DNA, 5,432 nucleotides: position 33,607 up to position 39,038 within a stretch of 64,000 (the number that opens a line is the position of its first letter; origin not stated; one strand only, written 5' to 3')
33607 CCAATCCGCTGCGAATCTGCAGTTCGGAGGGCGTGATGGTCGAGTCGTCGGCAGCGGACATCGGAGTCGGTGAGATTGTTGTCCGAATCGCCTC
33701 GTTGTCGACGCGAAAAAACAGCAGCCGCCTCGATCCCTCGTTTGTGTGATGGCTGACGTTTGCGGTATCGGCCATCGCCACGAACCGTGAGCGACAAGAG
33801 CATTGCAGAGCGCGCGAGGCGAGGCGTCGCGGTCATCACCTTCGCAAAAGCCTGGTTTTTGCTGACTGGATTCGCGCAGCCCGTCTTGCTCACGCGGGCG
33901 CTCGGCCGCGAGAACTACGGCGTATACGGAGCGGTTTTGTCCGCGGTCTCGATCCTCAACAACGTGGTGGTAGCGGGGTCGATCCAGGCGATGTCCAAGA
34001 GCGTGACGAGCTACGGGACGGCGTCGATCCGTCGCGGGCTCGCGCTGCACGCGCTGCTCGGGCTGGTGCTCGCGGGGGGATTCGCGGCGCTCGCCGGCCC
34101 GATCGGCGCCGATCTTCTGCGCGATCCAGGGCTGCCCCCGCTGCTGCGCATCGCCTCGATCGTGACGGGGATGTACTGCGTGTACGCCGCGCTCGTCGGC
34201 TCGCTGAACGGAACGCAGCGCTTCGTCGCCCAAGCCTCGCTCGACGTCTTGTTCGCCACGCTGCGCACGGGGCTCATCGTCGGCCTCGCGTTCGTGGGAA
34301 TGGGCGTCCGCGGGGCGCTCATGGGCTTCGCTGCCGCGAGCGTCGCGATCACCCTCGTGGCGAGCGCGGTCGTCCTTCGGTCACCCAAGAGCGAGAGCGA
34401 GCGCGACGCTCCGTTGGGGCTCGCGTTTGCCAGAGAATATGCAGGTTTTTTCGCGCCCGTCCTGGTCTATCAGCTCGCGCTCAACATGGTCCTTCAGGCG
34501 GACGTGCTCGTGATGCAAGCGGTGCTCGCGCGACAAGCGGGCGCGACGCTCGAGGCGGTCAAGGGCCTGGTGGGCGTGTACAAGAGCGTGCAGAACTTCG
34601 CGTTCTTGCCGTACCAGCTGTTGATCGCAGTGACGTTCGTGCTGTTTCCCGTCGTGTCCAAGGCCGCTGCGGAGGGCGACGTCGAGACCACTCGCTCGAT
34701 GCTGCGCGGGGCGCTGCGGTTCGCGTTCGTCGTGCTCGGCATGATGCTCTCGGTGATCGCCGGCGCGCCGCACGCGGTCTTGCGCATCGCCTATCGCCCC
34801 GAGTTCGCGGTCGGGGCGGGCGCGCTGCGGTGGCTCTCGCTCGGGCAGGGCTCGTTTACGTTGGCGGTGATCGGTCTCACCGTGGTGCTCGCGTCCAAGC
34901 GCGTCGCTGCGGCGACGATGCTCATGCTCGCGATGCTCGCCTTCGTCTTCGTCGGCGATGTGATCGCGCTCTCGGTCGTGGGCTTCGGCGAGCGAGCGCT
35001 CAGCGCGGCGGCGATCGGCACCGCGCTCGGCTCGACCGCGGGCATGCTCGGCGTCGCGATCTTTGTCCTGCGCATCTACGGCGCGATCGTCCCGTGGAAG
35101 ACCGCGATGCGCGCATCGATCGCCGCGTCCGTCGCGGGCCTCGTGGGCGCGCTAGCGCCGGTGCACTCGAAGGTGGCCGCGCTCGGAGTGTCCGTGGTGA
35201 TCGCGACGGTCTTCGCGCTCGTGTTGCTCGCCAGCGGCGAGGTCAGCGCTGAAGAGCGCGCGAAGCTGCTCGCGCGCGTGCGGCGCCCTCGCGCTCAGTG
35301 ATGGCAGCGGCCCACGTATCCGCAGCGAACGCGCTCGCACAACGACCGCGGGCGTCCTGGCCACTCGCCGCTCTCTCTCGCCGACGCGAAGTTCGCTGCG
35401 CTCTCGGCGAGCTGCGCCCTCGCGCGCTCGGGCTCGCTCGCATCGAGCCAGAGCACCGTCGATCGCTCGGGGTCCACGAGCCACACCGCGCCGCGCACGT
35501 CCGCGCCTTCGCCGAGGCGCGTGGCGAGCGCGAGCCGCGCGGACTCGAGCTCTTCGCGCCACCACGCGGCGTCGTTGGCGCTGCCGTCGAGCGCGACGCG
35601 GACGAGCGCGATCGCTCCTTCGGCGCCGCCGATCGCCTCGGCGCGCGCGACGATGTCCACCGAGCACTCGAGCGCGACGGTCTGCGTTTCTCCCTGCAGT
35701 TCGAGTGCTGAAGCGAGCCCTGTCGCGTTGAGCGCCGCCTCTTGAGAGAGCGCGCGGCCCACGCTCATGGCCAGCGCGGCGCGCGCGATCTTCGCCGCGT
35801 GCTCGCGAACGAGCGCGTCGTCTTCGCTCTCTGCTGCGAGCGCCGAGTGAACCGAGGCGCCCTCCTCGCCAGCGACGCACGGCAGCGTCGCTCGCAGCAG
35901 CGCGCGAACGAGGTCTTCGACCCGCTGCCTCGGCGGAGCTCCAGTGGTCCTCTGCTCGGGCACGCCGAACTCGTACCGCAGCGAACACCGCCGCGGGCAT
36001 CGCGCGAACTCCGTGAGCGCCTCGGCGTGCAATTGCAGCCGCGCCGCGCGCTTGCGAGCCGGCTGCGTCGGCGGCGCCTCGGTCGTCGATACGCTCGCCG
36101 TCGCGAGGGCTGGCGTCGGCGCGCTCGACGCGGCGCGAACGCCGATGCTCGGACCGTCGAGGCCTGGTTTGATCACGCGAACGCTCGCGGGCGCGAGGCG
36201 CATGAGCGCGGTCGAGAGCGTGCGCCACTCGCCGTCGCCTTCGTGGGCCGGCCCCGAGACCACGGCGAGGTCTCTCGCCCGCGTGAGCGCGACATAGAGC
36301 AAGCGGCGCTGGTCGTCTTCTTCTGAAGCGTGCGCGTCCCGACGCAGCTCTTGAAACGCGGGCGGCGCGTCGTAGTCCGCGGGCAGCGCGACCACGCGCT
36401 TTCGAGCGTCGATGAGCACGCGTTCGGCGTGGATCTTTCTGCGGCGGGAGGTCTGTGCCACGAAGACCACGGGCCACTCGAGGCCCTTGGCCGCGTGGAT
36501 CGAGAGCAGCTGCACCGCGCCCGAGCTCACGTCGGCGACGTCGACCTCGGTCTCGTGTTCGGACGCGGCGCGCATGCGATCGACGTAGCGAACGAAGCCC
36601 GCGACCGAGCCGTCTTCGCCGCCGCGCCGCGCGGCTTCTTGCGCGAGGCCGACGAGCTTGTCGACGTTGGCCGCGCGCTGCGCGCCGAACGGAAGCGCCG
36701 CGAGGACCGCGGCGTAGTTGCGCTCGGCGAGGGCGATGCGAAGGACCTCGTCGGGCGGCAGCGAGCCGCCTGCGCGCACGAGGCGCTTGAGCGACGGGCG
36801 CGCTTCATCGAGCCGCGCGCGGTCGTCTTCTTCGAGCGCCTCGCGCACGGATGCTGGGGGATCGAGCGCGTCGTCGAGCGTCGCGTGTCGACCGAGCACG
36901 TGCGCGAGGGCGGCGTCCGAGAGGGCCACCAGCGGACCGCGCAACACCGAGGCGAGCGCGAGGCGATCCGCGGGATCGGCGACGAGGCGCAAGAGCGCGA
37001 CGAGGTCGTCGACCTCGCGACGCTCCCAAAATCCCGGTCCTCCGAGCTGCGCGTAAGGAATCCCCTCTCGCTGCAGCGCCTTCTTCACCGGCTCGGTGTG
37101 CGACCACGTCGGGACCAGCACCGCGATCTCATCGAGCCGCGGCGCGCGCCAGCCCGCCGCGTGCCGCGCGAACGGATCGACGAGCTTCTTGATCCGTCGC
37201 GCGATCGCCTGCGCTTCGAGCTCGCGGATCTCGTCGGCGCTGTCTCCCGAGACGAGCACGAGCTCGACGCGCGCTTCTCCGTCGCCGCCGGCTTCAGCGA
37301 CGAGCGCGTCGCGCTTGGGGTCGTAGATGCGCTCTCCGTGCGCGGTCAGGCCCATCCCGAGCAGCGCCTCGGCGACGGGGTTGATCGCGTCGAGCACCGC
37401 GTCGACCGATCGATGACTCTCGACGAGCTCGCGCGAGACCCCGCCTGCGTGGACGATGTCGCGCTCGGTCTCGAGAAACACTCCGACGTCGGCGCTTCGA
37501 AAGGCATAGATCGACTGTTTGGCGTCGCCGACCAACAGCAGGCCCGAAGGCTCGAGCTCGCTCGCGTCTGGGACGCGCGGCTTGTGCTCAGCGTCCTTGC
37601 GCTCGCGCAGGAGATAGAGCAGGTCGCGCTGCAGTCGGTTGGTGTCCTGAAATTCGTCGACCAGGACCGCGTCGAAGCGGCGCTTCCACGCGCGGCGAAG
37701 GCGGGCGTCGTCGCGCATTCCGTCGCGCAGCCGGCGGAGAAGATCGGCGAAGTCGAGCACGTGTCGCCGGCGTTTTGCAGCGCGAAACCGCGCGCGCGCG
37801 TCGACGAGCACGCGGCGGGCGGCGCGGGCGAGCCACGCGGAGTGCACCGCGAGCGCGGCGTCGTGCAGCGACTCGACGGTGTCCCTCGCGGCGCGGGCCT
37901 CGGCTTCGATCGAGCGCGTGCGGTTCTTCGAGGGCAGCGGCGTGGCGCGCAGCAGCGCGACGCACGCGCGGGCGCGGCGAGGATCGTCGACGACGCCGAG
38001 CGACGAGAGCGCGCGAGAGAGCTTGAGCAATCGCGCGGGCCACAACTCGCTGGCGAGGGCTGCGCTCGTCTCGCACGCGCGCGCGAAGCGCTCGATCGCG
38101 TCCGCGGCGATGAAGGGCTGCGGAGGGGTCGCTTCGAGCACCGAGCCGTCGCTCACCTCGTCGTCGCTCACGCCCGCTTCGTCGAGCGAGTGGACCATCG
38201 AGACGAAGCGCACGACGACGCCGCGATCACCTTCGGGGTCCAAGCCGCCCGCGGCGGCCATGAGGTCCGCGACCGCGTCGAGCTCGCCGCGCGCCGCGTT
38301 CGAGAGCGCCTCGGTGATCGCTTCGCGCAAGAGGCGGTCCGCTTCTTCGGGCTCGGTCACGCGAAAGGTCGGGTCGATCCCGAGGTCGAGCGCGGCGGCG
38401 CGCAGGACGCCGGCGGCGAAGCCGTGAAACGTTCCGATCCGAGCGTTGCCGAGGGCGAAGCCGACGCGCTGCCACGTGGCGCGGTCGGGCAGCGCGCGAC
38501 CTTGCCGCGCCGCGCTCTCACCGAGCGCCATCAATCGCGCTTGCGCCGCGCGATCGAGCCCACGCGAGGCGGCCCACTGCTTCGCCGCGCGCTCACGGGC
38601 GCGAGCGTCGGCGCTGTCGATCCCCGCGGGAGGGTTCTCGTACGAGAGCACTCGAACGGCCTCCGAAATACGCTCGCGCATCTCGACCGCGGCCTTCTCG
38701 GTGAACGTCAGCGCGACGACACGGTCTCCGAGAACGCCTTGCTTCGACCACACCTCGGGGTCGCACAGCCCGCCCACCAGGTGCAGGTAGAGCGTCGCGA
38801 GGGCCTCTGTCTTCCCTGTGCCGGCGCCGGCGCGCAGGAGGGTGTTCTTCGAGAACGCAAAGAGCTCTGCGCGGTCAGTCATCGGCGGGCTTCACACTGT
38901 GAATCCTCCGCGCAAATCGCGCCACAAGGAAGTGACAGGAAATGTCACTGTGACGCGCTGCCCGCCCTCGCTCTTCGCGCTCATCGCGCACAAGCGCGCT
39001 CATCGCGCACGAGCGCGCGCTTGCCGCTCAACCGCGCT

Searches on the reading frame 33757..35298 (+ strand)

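Call 70: search_protein_families(library=pfam, proteins=[window:33757-35298:+], max_evalue=0.0001)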
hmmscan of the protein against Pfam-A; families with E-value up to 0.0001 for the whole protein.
window:33757-35298:+ (514 aa): 1 family
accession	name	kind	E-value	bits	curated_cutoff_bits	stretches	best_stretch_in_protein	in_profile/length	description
PF01943.22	Polysacc_synt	-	3.7e-12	46.7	28.2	1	22-302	3-272/274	Polysaccharide biosynthesis protein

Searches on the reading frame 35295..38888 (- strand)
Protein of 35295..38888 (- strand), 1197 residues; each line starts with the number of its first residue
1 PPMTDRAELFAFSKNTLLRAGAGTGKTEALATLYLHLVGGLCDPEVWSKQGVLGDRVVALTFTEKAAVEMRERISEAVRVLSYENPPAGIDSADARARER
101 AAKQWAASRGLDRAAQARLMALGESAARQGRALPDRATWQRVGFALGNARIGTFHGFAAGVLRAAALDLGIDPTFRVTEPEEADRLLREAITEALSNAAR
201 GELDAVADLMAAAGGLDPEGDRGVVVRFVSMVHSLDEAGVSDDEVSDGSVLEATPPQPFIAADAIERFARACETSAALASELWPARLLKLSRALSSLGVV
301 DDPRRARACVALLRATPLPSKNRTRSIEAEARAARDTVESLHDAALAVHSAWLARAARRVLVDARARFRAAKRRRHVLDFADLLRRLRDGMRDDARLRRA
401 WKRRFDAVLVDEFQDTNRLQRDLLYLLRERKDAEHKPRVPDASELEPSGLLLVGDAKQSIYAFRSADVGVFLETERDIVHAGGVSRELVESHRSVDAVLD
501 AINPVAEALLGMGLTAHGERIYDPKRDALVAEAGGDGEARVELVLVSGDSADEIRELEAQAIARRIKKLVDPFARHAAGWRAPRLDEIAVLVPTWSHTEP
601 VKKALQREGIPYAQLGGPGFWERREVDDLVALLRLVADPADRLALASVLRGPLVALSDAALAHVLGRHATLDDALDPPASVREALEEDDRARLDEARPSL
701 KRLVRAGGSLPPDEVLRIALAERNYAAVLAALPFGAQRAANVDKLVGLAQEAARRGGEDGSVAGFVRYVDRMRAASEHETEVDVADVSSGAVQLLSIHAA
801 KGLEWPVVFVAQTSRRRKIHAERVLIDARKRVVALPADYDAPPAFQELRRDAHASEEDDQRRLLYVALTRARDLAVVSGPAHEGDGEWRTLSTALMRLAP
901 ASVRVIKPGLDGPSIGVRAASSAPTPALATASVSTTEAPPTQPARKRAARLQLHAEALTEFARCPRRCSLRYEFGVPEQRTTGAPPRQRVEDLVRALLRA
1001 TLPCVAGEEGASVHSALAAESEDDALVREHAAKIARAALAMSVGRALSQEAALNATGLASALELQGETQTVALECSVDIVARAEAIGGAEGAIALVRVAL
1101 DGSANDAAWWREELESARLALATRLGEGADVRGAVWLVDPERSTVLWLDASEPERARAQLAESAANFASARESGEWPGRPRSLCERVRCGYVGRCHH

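Call 70: search_protein_families(library=pfam, proteins=[window:35295-38888:-], max_evalue=0.0001)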
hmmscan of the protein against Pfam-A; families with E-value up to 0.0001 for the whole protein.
window:35295-38888:- (1197 aa): 4 families
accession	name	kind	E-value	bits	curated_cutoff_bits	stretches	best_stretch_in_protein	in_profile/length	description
PF00580.27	UvrD-helicase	-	2.4e-45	155.8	23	1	10-477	10-269/271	UvrD/REP helicase N-terminal domain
PF13361.12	UvrD_C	-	1e-26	94.7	25.6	2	488-664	3-150/350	UvrD-like helicase C-terminal domain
PF13245.12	AAA_19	-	2.6e-14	54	25.1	2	331-464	51-134/134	AAA domain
PF13538.12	UvrD_C_2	-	7.2e-11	42.2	27.4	0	853-877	26-51/52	UvrD-like helicase C-terminal domain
